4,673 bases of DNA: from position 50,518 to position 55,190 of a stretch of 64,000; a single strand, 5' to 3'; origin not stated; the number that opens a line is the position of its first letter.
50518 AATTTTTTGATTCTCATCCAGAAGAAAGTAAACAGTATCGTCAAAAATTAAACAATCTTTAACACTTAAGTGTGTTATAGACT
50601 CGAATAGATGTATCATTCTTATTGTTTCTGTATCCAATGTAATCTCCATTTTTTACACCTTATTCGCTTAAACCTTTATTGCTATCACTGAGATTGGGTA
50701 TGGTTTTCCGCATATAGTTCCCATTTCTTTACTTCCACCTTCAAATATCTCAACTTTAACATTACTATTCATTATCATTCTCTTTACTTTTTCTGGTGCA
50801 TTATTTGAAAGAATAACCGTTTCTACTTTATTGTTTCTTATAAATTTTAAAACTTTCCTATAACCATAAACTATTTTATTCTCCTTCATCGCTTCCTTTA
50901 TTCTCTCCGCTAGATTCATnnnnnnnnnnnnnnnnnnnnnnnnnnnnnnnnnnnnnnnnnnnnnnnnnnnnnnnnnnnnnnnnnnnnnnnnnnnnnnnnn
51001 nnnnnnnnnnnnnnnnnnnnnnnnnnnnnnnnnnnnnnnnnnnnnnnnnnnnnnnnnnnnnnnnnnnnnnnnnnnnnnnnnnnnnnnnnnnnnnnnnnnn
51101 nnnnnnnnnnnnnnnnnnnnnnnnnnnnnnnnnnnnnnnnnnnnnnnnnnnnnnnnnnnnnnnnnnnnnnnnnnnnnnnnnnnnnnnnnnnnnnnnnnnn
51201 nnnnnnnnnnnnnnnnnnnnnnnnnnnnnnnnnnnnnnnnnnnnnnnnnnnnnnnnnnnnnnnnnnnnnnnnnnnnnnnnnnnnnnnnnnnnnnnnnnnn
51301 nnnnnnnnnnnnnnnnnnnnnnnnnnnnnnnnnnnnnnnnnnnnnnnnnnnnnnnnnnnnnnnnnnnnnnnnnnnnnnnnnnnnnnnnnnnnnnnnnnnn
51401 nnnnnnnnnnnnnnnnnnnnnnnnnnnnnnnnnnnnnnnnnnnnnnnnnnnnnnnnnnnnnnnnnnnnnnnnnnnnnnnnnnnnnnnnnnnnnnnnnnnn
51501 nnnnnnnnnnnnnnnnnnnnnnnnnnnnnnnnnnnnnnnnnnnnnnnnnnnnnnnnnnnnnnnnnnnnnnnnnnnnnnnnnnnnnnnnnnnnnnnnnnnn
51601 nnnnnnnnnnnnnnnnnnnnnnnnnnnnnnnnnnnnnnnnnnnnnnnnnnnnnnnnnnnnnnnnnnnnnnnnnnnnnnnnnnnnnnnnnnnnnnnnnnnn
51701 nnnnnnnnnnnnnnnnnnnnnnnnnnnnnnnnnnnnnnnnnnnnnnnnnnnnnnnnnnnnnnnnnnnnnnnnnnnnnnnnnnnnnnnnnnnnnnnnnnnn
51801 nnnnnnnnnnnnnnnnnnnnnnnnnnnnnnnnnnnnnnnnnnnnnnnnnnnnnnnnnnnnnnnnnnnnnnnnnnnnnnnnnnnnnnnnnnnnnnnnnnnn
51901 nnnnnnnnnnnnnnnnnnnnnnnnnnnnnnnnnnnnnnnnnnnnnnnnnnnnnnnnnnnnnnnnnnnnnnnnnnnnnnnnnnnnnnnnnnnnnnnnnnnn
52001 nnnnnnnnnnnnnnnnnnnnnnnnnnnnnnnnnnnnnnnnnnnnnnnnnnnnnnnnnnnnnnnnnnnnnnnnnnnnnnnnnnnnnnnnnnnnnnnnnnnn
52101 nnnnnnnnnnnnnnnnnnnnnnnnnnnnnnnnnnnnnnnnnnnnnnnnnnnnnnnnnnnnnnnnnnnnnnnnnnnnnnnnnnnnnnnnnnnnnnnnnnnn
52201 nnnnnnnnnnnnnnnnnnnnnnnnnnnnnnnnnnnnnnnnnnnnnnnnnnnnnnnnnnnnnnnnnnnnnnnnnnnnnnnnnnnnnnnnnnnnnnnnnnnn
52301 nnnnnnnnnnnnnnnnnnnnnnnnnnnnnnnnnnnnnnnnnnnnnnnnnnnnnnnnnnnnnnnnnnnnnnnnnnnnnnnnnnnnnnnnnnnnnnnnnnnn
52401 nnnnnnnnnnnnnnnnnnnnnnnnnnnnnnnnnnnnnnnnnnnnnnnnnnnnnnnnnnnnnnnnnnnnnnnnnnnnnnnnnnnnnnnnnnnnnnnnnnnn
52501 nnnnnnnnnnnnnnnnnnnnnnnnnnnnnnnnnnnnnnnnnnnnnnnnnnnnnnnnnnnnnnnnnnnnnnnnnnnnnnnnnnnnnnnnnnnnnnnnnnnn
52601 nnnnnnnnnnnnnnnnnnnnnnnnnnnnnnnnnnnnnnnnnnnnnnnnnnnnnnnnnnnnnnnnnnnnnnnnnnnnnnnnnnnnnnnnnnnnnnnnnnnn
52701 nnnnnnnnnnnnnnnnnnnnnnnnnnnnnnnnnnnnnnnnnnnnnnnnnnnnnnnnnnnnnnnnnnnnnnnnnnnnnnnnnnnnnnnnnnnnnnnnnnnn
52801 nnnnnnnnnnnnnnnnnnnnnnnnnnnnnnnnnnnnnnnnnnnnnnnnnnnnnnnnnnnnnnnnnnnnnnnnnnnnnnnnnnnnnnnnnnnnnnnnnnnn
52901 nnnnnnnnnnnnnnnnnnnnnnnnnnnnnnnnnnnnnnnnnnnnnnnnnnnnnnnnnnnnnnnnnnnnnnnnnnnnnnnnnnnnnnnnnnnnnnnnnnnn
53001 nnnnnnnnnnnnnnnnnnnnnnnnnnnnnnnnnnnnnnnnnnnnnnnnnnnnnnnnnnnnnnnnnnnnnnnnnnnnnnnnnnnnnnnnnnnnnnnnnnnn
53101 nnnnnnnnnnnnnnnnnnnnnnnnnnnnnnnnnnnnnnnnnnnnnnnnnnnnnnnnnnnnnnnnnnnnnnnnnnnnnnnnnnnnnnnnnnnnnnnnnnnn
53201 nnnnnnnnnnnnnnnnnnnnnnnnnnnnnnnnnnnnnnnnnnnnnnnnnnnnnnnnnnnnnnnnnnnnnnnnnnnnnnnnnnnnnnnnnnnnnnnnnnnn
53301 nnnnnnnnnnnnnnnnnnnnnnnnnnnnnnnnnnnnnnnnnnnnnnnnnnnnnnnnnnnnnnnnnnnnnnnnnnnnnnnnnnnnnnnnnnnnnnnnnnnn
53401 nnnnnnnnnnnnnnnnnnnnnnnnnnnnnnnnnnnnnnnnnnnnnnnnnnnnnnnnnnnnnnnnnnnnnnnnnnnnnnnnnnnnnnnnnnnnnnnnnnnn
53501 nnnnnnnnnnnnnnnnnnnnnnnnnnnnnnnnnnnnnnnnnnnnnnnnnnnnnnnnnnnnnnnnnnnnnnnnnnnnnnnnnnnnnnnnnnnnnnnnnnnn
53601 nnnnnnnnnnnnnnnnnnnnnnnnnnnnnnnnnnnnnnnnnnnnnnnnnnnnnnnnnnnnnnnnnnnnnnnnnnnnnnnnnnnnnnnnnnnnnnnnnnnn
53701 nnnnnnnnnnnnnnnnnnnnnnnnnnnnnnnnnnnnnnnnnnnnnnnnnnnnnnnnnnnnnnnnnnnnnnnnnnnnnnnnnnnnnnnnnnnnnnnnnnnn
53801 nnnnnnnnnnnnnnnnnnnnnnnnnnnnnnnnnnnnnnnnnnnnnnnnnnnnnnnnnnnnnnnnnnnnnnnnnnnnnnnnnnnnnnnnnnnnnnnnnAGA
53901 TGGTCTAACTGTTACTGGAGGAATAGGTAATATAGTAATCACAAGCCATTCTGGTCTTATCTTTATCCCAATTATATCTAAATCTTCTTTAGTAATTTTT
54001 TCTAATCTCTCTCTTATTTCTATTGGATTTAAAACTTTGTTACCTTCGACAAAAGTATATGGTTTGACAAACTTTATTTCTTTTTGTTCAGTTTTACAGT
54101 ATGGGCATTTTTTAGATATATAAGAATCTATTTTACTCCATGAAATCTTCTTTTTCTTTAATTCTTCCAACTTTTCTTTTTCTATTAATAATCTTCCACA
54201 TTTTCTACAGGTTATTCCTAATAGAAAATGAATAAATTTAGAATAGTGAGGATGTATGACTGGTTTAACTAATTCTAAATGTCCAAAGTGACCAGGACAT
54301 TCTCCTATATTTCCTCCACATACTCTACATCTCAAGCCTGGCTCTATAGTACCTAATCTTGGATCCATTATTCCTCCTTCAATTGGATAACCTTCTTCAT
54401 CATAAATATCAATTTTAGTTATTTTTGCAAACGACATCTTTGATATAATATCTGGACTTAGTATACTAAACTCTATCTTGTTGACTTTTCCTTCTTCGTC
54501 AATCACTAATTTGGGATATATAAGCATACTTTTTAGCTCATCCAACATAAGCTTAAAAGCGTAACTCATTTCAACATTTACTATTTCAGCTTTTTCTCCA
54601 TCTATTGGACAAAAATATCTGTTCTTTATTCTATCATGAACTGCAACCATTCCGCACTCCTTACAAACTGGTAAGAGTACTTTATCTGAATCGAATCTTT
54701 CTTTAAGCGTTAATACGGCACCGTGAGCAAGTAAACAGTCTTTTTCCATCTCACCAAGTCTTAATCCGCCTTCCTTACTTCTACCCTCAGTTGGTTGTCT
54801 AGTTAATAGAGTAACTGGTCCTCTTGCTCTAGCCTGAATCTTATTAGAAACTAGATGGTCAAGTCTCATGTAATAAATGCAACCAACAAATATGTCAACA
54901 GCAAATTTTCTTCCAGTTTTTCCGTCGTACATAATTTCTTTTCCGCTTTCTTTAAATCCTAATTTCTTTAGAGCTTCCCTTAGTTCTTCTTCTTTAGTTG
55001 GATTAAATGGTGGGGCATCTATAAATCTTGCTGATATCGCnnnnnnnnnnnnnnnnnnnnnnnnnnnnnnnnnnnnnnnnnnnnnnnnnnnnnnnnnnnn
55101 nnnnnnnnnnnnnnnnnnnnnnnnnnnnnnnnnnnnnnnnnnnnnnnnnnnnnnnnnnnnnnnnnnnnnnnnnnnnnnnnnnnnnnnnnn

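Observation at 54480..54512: RNA polymerase subunits B' and A' fused into one 1,432-codon ORF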

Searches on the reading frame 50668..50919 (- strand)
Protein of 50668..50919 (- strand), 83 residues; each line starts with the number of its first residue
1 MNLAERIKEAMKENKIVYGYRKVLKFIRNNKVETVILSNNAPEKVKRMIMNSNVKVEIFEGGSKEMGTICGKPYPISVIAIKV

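Call 47: search_protein_families(library=pfam, proteins=[window:50668-50919:-])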
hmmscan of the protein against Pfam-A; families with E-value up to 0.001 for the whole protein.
window:50668-50919:- (83 aa): 1 family
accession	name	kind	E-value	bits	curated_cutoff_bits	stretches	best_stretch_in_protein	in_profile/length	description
PF01248.31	Ribosomal_L7Ae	-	2.6e-14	53.1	22.1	1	2-82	2-86/95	Ribosomal protein L7Ae/L30e/S12e/Gadd45 family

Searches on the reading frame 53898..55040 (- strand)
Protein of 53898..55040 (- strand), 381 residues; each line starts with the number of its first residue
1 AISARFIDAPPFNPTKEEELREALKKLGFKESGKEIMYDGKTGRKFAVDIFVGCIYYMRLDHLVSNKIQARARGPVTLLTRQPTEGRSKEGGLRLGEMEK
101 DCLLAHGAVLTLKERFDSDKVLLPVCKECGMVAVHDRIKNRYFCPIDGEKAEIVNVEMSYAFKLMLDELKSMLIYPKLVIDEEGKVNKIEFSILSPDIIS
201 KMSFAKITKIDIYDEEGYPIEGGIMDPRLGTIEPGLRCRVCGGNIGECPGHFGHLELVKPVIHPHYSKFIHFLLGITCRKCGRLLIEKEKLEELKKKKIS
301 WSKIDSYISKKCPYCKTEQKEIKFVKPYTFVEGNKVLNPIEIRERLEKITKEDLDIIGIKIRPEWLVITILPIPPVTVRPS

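Call 25: search_solved_structures(query=window:53898-55040:-, show_alignments=4, max_evalue=1e-20)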
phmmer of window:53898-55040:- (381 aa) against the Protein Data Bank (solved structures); distinct sequences matched with E-value up to 1e-20: 58.
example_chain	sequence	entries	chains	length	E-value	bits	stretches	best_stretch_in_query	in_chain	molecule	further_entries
3qqc_A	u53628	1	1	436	1.5e-79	271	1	124-381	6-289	DNA-directed RNA polymerase subunit b, DNA-directed RNA polymerase subunit a', DNA-directe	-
36ro_B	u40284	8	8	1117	5.6e-61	209.9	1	3-182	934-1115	DNA-directed RNA polymerase subunit beta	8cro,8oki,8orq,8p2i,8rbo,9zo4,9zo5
4qiw_B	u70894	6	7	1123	1.3e-59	205.5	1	2-180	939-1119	DNA-directed RNA polymerase | DNA-directed RNA polymerase subunit beta | DNA-directed RNA polymerase subunit B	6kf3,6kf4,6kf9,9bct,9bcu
2waq_A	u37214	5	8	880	2.6e-57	197.8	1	184-381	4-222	DNA-DIRECTED RNA POLYMERASE RPO1N SUBUNIT | DNA-DIRECTED RNA POLYMERASE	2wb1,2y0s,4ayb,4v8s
2pmz_A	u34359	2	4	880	3.7e-57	197.3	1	184-381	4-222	DNA-directed RNA polymerase subunit A | DNA-directed RNA polymerase subunit A'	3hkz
4qiw_A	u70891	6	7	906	1.2e-56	195.7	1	186-381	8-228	DNA-directed RNA polymerase | DNA-directed RNA polymerase subunit | DNA-directed RNA polymerase subunit A'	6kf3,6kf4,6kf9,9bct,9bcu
2pmz_B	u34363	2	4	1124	2.8e-56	194.4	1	1-183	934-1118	DNA-directed RNA polymerase subunit B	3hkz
2waq_B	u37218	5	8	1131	4.4e-56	193.8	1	1-182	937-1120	DNA-DIRECTED RNA POLYMERASE RPO2 SUBUNIT | DNA-DIRECTED RNA POLYMERASE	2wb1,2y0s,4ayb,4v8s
8cro_A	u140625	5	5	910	7.7e-56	193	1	186-381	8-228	DNA-directed RNA polymerase subunit Rpo1N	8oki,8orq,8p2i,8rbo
36ro_A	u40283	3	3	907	9.8e-56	192.7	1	186-381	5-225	DNA-directed RNA polymerase subunit Rpo1N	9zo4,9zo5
36rp_B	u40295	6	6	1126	3.3e-55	190.9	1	1-183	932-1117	DNA-directed RNA polymerase subunit Rpo2 | DNA-directed RNA polymerase subunit B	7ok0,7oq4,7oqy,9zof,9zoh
36rp_A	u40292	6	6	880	4.1e-54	187.3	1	186-381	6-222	DNA-directed RNA polymerase subunit Rpo1N | DNA-directed RNA polymerase subunit A'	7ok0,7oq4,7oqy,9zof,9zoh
3h0g_B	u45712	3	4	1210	3.1e-43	151.5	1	7-179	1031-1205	DNA-directed RNA polymerase II subunit RPB2 | RNA polymerase II subunit Rpb2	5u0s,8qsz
8jch_B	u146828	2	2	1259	3.6e-43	151.3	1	2-184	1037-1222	DNA-directed RNA polymerase II subunit RPB2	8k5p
5ip7_B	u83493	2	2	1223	6.3e-43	150.5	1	2-182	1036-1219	DNA-directed RNA polymerase II subunit RPB2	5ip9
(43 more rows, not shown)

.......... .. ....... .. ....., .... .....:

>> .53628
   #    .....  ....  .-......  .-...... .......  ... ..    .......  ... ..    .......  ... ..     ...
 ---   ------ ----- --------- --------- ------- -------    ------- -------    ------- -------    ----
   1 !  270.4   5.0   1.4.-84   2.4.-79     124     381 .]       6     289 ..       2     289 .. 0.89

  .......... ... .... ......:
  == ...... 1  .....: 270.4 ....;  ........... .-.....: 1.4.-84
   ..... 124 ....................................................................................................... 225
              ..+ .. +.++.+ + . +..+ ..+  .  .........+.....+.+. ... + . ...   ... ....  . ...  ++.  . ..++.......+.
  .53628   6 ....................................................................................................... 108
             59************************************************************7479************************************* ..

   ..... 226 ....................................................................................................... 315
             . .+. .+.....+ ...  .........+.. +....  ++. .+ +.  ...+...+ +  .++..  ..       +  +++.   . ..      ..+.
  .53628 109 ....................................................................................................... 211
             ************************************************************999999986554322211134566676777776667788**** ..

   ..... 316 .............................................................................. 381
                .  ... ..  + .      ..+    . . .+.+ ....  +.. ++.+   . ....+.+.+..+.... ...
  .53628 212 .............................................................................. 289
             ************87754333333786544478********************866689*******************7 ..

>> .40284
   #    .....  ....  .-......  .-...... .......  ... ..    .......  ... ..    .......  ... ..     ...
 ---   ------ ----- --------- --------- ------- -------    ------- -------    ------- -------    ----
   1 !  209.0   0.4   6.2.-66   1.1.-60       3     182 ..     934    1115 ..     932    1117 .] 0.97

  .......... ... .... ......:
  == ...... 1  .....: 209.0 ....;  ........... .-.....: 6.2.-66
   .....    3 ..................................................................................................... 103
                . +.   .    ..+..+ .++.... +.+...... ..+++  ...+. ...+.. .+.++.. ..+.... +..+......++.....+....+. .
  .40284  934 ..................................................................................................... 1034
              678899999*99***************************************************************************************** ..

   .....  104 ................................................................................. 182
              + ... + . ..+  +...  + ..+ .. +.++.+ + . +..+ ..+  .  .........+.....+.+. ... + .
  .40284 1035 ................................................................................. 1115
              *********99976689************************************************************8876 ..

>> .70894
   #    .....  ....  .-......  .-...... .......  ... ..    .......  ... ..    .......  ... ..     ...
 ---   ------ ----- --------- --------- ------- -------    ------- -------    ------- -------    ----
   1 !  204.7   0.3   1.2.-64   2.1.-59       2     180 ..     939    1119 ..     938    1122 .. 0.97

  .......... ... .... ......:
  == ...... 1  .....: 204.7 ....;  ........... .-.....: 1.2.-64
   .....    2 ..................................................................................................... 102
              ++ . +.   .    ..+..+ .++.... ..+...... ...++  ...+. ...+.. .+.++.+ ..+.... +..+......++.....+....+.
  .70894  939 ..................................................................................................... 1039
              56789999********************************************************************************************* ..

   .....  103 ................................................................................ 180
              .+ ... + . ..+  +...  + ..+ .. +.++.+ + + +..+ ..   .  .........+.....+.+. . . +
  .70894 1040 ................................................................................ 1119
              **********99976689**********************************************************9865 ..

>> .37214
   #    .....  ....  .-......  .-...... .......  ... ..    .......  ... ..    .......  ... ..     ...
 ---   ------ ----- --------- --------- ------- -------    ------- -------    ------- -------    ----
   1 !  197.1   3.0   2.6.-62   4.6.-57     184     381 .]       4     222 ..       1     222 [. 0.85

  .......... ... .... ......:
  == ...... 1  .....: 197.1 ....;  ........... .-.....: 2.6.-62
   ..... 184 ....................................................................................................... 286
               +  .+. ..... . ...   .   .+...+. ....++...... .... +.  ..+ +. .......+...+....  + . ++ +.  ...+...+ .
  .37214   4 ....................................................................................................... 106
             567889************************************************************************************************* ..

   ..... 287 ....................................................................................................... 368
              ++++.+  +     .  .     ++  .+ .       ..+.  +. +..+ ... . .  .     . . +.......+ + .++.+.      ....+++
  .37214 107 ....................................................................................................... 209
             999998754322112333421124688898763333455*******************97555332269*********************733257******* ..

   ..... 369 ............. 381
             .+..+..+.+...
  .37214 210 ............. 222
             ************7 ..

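Call 33: search_protein_representatives(protein=window:53898-55040:-)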
Query: 381 residues. Proteins with E-value up to 0.001 (for the whole library): 13874; up to 1e-10: 7651; up to 1e-30: 493. The best 150 are listed.
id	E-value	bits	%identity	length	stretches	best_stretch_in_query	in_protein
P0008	9.8e-213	722.7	81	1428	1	1-381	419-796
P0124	4.2e-72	259.8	56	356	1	186-381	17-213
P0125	1.2e-62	228.6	64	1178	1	187-381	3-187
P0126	5.6e-62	226.4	58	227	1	1-181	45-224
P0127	5.5e-61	223.2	57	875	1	2-180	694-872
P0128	1.4e-59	218.6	60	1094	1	7-181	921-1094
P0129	1.9e-59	218.1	45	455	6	53-134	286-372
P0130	1.4e-58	215.3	52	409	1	179-381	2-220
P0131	3.6e-58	213.9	55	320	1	178-381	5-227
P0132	2.2e-57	211.3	57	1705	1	5-182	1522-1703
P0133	1.2e-56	208.9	57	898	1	5-180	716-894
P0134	1.2e-56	208.9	56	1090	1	5-180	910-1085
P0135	5.2e-56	206.8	56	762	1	4-182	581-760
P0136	6.6e-56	206.5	53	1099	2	1-182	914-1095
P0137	2.3e-55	204.7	53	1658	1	186-381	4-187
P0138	1.5e-54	201.9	53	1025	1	2-186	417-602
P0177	2.4e-44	168.4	36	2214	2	18-284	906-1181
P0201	7.2e-40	153.6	37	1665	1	2-287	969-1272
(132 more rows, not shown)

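Call 34: search_protein_families(library=pfam, proteins=[P0177, P0201, P0138], max_evalue=0.00001)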
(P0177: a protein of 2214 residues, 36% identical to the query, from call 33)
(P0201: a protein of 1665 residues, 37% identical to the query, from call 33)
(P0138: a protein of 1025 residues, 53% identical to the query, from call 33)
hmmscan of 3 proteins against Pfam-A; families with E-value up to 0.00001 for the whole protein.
P0177 (2214 aa): 8 families
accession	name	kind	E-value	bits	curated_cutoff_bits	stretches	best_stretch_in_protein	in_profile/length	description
PF00562.33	RNA_pol_Rpb2_6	-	1.5e-51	176.1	23.4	1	617-976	5-373/373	RNA polymerase Rpb2, domain 6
PF04997.17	RNA_pol_Rpb1_1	-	2.1e-46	159.1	39.7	2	1215-1343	180-311/312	RNA polymerase Rpb1, domain 1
PF00623.25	RNA_pol_Rpb1_2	-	1.5e-37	129.9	25.3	1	1346-1508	1-164/166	RNA polymerase Rpb1, domain 2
PF04998.22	RNA_pol_Rpb1_5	-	7.4e-30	104.7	28.5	1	1754-2162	1-266/267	RNA polymerase Rpb1, domain 5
PF04563.20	RNA_pol_Rpb2_1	-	4e-16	59.6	28.2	1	23-271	2-156/203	RNA polymerase beta subunit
PF04560.25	RNA_pol_Rpb2_7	-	4.2e-15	56.4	32.1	1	978-1065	1-85/87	RNA polymerase Rpb2, domain 7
PF04565.21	RNA_pol_Rpb2_3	-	3.5e-12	46.7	21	1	410-474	1-68/68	RNA polymerase Rpb2, domain 3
PF04983.23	RNA_pol_Rpb1_3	-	3.3e-10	40.5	28.9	1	1513-1648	1-156/162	RNA polymerase Rpb1, domain 3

P0201 (1665 aa): 7 families
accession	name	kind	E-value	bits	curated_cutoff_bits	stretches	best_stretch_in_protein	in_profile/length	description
PF00562.33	RNA_pol_Rpb2_6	-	8.4e-108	361.3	23.4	1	689-1056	4-373/373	RNA polymerase Rpb2, domain 6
PF04997.17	RNA_pol_Rpb1_1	-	8.3e-49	167.1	39.7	1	1171-1527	3-310/312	RNA polymerase Rpb1, domain 1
PF00623.25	RNA_pol_Rpb1_2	-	1.4e-33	116.9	25.3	1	1531-1656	1-124/166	RNA polymerase Rpb1, domain 2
PF04563.20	RNA_pol_Rpb2_1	-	1.4e-26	93.8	28.2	1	24-441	1-202/203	RNA polymerase beta subunit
PF04560.25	RNA_pol_Rpb2_7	-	2.6e-20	73.1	32.1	1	1058-1155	1-85/87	RNA polymerase Rpb2, domain 7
PF04565.21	RNA_pol_Rpb2_3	-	3.2e-12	46.9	21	1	468-529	4-68/68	RNA polymerase Rpb2, domain 3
PF04566.18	RNA_pol_Rpb2_4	-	1e-07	32.4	28.7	1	560-622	1-61/62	RNA polymerase Rpb2, domain 4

P0138 (1025 aa): 4 families
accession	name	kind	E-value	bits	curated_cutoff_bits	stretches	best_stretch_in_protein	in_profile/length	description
PF00562.33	RNA_pol_Rpb2_6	-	4.8e-132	441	23.4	1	136-503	3-372/373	RNA polymerase Rpb2, domain 6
PF04560.25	RNA_pol_Rpb2_7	-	9e-28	97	32.1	1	506-595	1-85/87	RNA polymerase Rpb2, domain 7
PF04566.18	RNA_pol_Rpb2_4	-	2.4e-20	72.8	28.7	1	5-66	1-62/62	RNA polymerase Rpb2, domain 4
PF04567.22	RNA_pol_Rpb2_5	-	2.9e-08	34.9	21.1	1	87-120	1-34/66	RNA polymerase Rpb2, domain 5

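Call 48: list_cluster_members(proteins=[P0177, P0201, P0004])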
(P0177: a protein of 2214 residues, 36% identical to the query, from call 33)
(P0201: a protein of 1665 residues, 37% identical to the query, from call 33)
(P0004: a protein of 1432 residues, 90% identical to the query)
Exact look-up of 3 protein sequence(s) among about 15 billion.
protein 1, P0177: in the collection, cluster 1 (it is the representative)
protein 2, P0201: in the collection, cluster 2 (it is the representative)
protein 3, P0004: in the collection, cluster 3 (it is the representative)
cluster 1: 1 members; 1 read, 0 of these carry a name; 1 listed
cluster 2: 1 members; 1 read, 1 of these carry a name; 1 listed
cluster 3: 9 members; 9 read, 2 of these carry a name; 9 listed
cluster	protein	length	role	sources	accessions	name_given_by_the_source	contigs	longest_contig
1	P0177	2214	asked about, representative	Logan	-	-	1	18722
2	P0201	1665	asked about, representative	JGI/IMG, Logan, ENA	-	DNA-directed RNA polymerase II subunit RPB2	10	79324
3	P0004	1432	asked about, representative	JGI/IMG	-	-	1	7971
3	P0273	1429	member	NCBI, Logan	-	-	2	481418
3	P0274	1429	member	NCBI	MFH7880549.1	MAG: DNA-directed RNA polymerase subunit A' [Candidatus Aenigmatarchaeota archaeon]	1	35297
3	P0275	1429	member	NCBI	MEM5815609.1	MAG: DNA-directed RNA polymerase subunit A' [Candidatus Aenigmatarchaeota archaeon]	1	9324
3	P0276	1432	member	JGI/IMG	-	-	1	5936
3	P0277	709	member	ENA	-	-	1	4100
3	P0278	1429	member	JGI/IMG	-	-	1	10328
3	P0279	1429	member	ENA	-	-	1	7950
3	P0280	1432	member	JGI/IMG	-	-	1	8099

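Call 66: find_encoding_contigs(protein=P0177, flank=8000, max_places=2)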
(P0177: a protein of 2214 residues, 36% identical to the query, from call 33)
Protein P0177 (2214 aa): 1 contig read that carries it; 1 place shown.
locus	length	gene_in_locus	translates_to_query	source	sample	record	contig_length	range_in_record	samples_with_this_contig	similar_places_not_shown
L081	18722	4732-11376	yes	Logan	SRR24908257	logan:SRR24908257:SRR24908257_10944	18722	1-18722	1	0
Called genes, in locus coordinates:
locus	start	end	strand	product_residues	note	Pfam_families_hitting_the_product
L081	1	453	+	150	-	?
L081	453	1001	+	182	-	-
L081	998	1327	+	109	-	-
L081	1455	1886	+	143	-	PF01090:Ribosomal_S19e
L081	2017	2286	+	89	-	-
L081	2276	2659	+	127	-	-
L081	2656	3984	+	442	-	PF03725:RNase_PH_C (faint)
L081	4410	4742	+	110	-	-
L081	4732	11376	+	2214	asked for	PF04563:RNA_pol_Rpb2_1, PF04565:RNA_pol_Rpb2_3, PF00562:RNA_pol_Rpb2_6, PF04560:RNA_pol_Rpb2_7, PF04997:RNA_pol_Rpb1_1, PF00623:RNA_pol_Rpb1_2, PF04983:RNA_pol_Rpb1_3, PF04998:RNA_pol_Rpb1_5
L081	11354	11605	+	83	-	-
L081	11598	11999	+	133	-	PF00164:Ribosom_S12_S23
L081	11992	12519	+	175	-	PF00177:Ribosomal_S7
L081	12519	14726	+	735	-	PF00009:GTP_EFTU, PF14492:EFG_III, PF03764:EFG_IV, PF00679:EFG_C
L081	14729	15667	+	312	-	PF00867:XPG_I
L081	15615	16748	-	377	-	PF02934:GatB_N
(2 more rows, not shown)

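Call 67: find_homologous_proteins(query=P0177, region=880-1320, max_evalue=1e-30)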
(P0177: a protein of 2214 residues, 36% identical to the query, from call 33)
Query P0177, residues 880-1320 (441 aa): 3 proteins with E <= 1e-30 among 8000 candidates.
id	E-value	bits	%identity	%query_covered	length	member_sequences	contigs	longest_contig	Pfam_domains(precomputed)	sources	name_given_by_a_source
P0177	2.1e-296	1001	100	100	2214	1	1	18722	PF04565.22,PF04998.23,PF04560.26,PF00623.26,PF04983.24,PF04997.18,PF04563.21,PF00562.34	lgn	-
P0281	2.1e-58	217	32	91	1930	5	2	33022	PF04565.22,PF04998.23,PF00623.26,PF04566.19,PF04567.23,PF00562.34,PF04561.20,PF04560.26,PF04983.24,PF05000.23,PF04997.18,PF04563.21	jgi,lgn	jgi:DNA-directed RNA polymerase subunit B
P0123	2.8e-57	213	33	95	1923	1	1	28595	PF04565.22,PF04998.23,PF00623.26,PF04566.19,PF04567.23,PF00562.34,PF04561.20,PF04560.26,PF04983.24,PF05000.23,PF04997.18,PF04563.21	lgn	-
